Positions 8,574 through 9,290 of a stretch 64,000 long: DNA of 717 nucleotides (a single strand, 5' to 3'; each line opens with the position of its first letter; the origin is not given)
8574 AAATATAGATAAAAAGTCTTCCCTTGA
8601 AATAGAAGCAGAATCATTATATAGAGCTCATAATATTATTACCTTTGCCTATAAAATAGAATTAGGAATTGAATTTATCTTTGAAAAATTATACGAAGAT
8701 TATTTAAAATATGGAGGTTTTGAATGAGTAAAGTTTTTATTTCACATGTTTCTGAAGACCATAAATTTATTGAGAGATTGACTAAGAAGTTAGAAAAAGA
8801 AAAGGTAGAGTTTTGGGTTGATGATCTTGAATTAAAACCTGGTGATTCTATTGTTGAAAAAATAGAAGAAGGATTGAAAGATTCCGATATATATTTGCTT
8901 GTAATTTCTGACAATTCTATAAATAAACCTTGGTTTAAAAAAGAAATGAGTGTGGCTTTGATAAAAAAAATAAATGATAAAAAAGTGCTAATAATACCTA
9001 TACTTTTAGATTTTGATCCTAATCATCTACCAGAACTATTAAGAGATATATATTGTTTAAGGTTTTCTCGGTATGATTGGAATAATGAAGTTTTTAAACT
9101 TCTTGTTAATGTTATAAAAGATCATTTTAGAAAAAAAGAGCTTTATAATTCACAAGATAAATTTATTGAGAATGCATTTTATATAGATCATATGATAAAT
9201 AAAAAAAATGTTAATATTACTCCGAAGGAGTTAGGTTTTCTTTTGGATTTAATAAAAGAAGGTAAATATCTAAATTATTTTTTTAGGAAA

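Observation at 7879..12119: SIR2-like gene translationally coupled to a giant TIR-domain protein: a Thoeris/DSR-like pair that fits neither known architecture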

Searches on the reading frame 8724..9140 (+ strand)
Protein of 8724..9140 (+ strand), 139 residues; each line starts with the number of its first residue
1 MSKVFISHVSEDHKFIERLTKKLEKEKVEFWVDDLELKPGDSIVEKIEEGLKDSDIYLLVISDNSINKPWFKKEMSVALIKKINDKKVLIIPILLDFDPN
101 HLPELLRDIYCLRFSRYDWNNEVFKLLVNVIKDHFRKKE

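Call 54: search_solved_structures(query=window:8724-9140:+, max_evalue=0.0001, show_alignments=3)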
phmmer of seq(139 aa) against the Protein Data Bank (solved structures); distinct sequences matched with E-value up to 0.0001: 19.
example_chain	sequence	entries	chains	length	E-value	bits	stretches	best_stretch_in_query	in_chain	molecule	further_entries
7uwg_A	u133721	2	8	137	9.8e-13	51.7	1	4-98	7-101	Molecular chaperone Tir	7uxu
8g83_A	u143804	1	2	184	2e-12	50.7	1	4-99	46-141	NAD(+) hydrolase AbTIR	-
7uxr_A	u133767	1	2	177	5.2e-12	49.4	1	4-93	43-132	TIR domain protein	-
9m0n_A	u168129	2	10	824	4e-11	46.5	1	1-108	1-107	Tetratricopeptide repeat protein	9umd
3h16_A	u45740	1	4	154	1.1e-10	45.1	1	4-92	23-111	TIR protein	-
4c7m_A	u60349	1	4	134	3.4e-08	37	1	4-93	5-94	Toll/interleukin-1 receptor domain-containing protein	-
4lzp_B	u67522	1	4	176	8.5e-08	35.7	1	4-93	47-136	Putative uncharacterized protein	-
9mud_K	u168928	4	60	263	1.6e-07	34.9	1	2-96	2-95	Cat1 (CRISPR associated TIR 1) pentagonal filament | Cat1 (CRISPR associated TIR 1) pentagonal filament assembly | Cat1 (CRISPR-associated TIR 1)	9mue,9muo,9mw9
4lqc_A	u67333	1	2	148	8.5e-07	32.5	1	4-93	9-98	TcpB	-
7jlv_A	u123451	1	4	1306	1.4e-05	28.5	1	4-119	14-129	Disease resistance protein Roq1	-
7jlu_A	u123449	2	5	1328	1.5e-05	28.5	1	4-119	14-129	Disease resistance protein Roq1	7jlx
3jrn_A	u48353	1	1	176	1.5e-05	28.4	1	6-103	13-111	AT1G72930 protein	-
7ylf_A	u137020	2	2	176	1.7e-05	28.3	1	4-112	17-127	Toll-like receptor 15 | Toll-like receptor 2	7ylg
8z92_E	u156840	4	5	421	4.6e-05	26.9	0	2-101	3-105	TIR domain-containing protein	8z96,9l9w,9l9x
8u7b_B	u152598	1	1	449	5.8e-05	26.5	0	2-101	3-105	TIR domain-containing protein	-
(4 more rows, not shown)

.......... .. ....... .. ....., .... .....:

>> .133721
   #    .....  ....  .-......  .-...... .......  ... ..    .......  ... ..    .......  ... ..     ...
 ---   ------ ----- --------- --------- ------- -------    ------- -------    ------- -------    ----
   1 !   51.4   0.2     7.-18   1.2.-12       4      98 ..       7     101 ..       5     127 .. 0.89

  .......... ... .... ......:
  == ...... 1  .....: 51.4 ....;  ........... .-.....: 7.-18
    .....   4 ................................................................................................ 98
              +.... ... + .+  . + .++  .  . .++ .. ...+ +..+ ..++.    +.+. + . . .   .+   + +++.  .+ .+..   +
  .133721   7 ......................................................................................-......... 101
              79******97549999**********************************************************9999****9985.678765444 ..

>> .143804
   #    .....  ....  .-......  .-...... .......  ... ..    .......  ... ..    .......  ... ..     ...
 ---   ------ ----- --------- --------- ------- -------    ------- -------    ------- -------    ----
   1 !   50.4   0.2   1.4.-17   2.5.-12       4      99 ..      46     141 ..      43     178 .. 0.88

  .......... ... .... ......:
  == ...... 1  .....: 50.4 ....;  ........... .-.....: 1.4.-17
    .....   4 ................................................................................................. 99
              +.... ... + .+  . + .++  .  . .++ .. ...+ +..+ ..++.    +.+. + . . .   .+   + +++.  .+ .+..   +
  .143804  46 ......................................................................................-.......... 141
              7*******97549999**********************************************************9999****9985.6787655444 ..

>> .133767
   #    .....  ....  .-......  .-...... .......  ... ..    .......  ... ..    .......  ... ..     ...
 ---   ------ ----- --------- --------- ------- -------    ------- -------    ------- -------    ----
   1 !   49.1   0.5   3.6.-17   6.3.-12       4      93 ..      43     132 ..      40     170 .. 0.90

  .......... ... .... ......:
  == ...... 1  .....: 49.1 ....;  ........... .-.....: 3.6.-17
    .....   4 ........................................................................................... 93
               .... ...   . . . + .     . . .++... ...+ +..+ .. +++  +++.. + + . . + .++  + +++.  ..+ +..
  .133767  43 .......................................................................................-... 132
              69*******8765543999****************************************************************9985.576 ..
